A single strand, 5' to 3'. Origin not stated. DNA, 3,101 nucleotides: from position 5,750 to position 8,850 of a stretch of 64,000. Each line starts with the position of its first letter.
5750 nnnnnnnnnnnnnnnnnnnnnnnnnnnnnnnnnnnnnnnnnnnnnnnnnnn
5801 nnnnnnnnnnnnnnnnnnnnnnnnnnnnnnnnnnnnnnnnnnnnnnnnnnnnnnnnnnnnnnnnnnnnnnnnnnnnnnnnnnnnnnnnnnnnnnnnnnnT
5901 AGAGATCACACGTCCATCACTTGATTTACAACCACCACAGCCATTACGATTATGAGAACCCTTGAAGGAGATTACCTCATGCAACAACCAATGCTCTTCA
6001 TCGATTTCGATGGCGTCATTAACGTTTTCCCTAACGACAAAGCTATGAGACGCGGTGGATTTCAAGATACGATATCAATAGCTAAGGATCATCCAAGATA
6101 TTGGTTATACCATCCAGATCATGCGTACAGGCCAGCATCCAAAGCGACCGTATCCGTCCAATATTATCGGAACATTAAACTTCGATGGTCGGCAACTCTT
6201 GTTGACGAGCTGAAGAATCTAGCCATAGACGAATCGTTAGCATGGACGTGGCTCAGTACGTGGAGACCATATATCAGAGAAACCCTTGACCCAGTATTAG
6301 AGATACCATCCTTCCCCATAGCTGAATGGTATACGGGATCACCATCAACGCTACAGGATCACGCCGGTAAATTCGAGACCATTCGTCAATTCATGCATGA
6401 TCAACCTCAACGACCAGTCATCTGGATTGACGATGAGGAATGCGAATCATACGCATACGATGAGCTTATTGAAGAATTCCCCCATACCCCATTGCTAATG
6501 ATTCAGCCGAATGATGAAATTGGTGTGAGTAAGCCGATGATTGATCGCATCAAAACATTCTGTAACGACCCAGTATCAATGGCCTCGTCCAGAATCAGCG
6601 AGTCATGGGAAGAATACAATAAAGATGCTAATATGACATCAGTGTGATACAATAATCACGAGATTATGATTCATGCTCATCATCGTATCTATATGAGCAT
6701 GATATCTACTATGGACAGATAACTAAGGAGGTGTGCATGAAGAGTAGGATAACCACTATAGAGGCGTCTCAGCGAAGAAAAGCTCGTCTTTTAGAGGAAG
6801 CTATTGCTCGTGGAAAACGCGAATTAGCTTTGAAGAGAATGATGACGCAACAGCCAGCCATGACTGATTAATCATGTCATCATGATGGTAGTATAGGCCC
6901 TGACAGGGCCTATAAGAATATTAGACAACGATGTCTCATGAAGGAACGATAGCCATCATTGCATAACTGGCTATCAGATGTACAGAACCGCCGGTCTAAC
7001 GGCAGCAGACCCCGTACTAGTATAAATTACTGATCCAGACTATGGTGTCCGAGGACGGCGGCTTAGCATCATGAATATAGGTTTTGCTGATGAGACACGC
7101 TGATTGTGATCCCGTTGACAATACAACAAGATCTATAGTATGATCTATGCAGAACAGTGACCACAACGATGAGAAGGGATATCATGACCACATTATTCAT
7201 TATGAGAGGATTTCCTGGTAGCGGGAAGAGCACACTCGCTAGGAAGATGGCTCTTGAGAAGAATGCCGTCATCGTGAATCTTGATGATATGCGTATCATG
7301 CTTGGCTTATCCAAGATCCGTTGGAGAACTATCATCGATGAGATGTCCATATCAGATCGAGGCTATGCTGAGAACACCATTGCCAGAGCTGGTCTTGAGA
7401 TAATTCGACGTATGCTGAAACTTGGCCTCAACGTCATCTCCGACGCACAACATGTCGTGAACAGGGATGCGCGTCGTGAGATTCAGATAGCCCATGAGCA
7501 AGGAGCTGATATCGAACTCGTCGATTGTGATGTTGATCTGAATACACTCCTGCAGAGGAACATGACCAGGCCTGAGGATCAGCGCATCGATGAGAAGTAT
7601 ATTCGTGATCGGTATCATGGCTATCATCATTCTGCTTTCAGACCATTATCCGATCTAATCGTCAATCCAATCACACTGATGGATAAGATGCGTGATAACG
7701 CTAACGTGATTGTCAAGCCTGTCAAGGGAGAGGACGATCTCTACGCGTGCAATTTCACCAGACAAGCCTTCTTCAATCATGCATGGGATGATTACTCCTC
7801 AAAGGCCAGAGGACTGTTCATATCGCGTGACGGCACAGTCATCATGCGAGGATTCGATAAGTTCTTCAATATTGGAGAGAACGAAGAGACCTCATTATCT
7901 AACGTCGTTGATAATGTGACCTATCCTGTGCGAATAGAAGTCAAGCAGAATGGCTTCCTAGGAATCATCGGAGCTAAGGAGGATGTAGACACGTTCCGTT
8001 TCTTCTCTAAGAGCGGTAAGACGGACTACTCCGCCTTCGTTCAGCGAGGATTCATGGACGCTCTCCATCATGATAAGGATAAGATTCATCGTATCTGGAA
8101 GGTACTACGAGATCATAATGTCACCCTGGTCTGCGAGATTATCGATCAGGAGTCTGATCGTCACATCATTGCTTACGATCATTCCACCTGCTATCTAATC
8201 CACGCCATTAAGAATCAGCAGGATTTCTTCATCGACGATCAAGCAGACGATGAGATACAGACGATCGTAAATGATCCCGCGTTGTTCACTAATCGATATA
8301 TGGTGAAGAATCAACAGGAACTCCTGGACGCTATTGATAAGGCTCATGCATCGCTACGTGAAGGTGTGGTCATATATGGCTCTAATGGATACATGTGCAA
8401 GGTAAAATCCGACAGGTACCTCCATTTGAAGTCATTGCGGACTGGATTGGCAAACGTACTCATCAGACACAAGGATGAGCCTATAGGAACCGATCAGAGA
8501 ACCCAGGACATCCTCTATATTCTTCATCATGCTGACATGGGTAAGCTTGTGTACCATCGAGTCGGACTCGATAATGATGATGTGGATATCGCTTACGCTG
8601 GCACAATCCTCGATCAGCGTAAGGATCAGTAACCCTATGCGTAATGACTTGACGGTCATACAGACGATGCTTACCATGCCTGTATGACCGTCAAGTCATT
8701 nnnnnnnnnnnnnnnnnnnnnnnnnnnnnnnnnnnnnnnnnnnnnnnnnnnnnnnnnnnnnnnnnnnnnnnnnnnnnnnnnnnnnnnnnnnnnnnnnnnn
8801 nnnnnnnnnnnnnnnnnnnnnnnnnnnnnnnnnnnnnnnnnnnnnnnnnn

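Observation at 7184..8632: Distributed RNA-repair toolkit: kinase-ligase, kinase-phosphatase and a CCA-type HD domain alongside a tRNA cluster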

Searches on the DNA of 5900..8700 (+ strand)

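Call 7: search_dna_similar(query=window:5900-8700:+, collection=phages, mode=near, max_rows=15)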
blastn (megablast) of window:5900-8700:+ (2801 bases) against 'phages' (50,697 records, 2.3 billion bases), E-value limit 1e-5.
No match.

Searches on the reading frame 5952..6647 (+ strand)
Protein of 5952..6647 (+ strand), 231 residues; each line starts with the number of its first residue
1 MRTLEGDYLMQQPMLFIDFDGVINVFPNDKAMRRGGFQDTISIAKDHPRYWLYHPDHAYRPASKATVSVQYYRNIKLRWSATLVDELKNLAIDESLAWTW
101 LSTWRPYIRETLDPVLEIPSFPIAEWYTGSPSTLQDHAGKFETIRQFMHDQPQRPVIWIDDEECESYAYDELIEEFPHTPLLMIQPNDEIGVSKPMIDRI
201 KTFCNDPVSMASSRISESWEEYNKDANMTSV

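Call 5: search_protein_families(library=pfam, proteins=[window:5952-6647:+], max_evalue=0.01)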
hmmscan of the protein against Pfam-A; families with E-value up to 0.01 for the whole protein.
window:5952-6647:+ (231 aa): 1 family
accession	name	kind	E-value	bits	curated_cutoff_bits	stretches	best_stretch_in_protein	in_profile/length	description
PF18143.6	HAD_SAK_2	-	3.5e-06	27.9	27.5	1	15-170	2-112/139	HAD domain in Swiss Army Knife RNA repair proteins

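Call 6: search_protein_families(library=phrogs, proteins=[window:5952-6647:+], max_evalue=0.001)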
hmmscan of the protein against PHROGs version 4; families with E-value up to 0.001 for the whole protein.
window:5952-6647:+ (231 aa): 0 families

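Call 33: search_protein_families(library=ncbifam, proteins=[window:5952-6647:+], max_evalue=0.01)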
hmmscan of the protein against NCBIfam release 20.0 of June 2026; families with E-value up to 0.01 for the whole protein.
window:5952-6647:+ (231 aa): 0 families

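Call 71: search_solved_structures(query=window:5952-6647:+, max_evalue=10, show_alignments=2)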
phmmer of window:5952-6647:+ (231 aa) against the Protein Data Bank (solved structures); distinct sequences matched with E-value up to 10: 1.
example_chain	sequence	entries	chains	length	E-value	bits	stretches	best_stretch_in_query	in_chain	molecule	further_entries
1i60_A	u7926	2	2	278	1.5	11.8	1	21-69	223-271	IOLI PROTEIN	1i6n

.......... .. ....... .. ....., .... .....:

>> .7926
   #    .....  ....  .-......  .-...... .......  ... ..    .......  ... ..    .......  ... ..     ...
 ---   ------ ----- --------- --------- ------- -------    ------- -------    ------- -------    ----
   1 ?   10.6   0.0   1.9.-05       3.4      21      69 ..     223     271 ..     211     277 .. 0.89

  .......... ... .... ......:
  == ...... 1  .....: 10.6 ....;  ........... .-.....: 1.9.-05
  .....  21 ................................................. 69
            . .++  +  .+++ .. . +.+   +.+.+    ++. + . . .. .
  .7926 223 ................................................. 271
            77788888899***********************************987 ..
